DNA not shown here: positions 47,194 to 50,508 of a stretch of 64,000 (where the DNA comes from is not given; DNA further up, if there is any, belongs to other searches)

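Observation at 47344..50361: Two complete GspE/PilB-type secretion ATPases fused into one 1027-aa polypeptide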

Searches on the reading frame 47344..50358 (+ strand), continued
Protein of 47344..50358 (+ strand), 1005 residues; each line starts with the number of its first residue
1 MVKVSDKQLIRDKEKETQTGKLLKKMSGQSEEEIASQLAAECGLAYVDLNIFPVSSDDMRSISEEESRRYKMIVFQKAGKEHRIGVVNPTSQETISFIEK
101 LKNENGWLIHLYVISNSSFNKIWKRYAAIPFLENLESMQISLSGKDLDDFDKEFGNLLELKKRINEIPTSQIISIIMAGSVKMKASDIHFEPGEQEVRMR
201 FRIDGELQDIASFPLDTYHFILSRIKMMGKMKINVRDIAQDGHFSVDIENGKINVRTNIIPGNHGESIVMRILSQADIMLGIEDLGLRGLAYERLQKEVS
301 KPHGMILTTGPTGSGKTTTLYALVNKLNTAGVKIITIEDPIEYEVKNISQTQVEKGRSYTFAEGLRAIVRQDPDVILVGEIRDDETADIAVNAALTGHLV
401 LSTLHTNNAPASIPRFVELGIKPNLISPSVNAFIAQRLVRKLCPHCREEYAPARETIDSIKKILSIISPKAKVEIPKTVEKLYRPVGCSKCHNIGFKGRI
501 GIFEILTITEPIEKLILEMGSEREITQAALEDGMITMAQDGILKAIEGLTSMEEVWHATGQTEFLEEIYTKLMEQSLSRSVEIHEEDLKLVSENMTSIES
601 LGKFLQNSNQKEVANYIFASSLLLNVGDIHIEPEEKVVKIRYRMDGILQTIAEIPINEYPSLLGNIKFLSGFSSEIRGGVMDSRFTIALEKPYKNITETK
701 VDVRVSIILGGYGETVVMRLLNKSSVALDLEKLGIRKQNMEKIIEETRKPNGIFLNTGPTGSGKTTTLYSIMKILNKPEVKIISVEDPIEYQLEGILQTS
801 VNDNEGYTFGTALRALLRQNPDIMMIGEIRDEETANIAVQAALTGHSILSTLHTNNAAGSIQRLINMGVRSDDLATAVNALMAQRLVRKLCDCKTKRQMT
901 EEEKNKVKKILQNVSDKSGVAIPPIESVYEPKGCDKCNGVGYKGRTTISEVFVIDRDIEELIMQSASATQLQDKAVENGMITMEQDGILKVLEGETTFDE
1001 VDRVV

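Call 58: fold_search(model_id=the predicted structure, library=pdb)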
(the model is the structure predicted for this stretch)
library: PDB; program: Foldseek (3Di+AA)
matches with E <= 10: 1699; with E <= 0.001: 291
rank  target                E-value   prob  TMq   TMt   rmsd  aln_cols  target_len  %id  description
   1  5oiu_B                1.1e-44  1.00  0.36  0.91   2.4       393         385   39  Crystal structure of PilF type IV pilus assembly ATPase from Thermus thermophilus (released 2018-08-08)
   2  5tsh_E                1.0e-43  1.00  0.36  0.90   3.0       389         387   40  PilB from Geobacter metallireducens bound to AMP-PNP (released 2017-05-17)
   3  4pht_B                1.2e-43  1.00  0.26  0.57  19.9       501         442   34  ATPase GspE in complex with the cytoplasmic domain of GspL from the Vibrio vulnificus type II Secretion system (released 2014-11-26)
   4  4pht_A                1.4e-43  1.00  0.26  0.58  20.3       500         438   35  ATPase GspE in complex with the cytoplasmic domain of GspL from the Vibrio vulnificus type II Secretion system (released 2014-11-26)
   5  4pht_C                1.6e-43  1.00  0.26  0.58  19.9       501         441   34  ATPase GspE in complex with the cytoplasmic domain of GspL from the Vibrio vulnificus type II Secretion system (released 2014-11-26)
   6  5it5_A                3.1e-43  1.00  0.36  0.89   3.2       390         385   39  Thermus thermophilus PilB core ATPase region (released 2016-10-19)
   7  5oiu_C                3.5e-43  1.00  0.33  0.76   5.1       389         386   40  Crystal structure of PilF type IV pilus assembly ATPase from Thermus thermophilus (released 2018-08-08)
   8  5zfr_C                4.3e-43  1.00  0.33  0.79   5.0       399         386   40  Crystal structure of PilB, an extension ATPase motor of Type IV pilus, from Geobacter sulfurreducens (released 2018-09-19)
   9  5zfr_B                1.9e-42  1.00  0.36  0.89   3.3       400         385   40  Crystal structure of PilB, an extension ATPase motor of Type IV pilus, from Geobacter sulfurreducens (released 2018-09-19)
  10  5tsg_B                2.2e-42  1.00  0.35  0.90   3.1       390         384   40  PilB from Geobacter metallireducens bound to ADP (released 2017-05-17)
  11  1p9w                  2.9e-42  1.00  0.33  0.80   4.3       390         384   41  Crystal Structure of Vibrio cholerae putative NTPase EpsE (released 2003-10-14)
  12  5tsh_C                3.5e-42  1.00  0.35  0.89   3.4       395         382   39  PilB from Geobacter metallireducens bound to AMP-PNP (released 2017-05-17)
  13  5tsh_D                4.5e-42  1.00  0.33  0.80   5.0       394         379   39  PilB from Geobacter metallireducens bound to AMP-PNP (released 2017-05-17)
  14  5zfr_A                5.1e-42  1.00  0.35  0.87   3.9       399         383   40  Crystal structure of PilB, an extension ATPase motor of Type IV pilus, from Geobacter sulfurreducens (released 2018-09-19)
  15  5tsh_F                1.1e-41  1.00  0.35  0.90   3.2       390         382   40  PilB from Geobacter metallireducens bound to AMP-PNP (released 2017-05-17)
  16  5tsh_A                1.9e-41  1.00  0.35  0.88   3.5       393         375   40  PilB from Geobacter metallireducens bound to AMP-PNP (released 2017-05-17)
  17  5tsh_B                2.2e-41  1.00  0.32  0.79   5.2       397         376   40  PilB from Geobacter metallireducens bound to AMP-PNP (released 2017-05-17)
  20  5tsg_C                8.7e-41  1.00  0.36  0.92   2.4       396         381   39  PilB from Geobacter metallireducens bound to ADP (released 2017-05-17)
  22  5tsg_D                1.1e-39  1.00  0.33  0.77   5.2       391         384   40  PilB from Geobacter metallireducens bound to ADP (released 2017-05-17)
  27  3jc8_Ba               1.0e-26  1.00  0.24  0.48  19.2       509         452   29  Architectural model of the type IVa pilus machine in a piliated state (released 2016-03-16)
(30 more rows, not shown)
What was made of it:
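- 48214..49023 (+): Unit 1 C-terminal ATPase domain (residues 291-560). Foldseek TMt 0.9 to PilF 5oiu and PilB 5tsh (call 58).
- Closest known: PilB, the type IVa pilus assembly ATPase. Same: It has the same N2D-plus-CTD fold (TMt 0.9, call 58).
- Closest known: PilF of Thermus thermophilus. Same: It is a PilB-type motor with a repeated module in one chain, and a close structural match (call 58).
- Foldseek gives TMt 0.9 to PilF and PilB (call 58).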

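Call 70: search_protein_families(library=pfam, proteins=[P0141, P0244, P0267, P0148, P0196], max_evalue=0.0001)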
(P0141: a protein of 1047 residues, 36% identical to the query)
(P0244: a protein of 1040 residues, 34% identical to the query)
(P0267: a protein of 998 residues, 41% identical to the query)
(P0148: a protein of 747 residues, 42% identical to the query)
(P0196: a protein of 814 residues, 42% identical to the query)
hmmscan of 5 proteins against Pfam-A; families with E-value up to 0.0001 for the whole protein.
P0141 (1047 aa): 8 families
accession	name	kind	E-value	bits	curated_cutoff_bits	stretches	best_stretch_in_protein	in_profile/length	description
PF00437.27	T2SSE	-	3.3e-236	783.3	24.9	2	661-1042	6-370/370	Type II/IV secretion system protein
PF00482.28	T2SSF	-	5.4e-22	78.5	25.2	2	118-203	2-88/125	Type II secretion system (T2SS), protein F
PF13401.12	AAA_22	-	3.1e-06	28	27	0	798-840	6-48/130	AAA domain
PF25199.1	nSTAND_NTPase5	-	1.3e-05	25.5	34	0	361-389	38-66/145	Novel STAND NTPase 5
PF20720.3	nSTAND3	-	1.6e-05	25.1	27.2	0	363-394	16-48/155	Novel STAND NTPase 3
PF13191.12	AAA_16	-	2e-05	25.6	32.6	0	354-396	10-60/167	AAA ATPase domain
PF13173.12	AAA_14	-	5.1e-05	23.7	27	0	799-837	4-43/129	AAA domain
PF02492.25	cobW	-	7e-05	22.9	20.7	0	800-824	3-27/180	CobW/HypB/UreG, nucleotide-binding domain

P0244 (1040 aa): 3 families
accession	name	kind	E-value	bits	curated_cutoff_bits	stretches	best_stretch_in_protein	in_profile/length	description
PF00437.27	T2SSE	-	2.7e-129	431.5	24.9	1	641-1035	3-370/370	Type II/IV secretion system protein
PF05157.20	MshEN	-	2.9e-38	130.2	23.1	4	227-291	2-66/90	MshEN domain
PF16549.10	T2SSS_2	-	4.4e-05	24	25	0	252-294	24-66/104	Type II secretion system (T2SS) pilotin, S protein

P0267 (998 aa): 2 families
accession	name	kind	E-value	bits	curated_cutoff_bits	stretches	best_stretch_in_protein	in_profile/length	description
PF00437.27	T2SSE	-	3.1e-126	421.4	24.9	1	602-994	5-370/370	Type II/IV secretion system protein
PF05157.20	MshEN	-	1e-17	64.3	23.1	2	72-156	2-83/90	MshEN domain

P0148 (747 aa): 2 families
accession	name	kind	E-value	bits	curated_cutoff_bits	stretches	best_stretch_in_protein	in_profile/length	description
PF00437.27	T2SSE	-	7.1e-116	387.3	24.9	1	163-556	9-370/370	Type II/IV secretion system protein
PF05157.20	MshEN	-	3.4e-06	27.4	23.1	1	34-115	1-81/90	MshEN domain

P0196 (814 aa): 2 families
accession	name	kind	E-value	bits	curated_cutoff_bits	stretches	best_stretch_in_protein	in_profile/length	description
PF00437.27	T2SSE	-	5.8e-113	377.7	24.9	1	161-560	3-369/370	Type II/IV secretion system protein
PF05157.20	MshEN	-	4.9e-07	30.1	23.1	1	34-118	2-85/90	MshEN domain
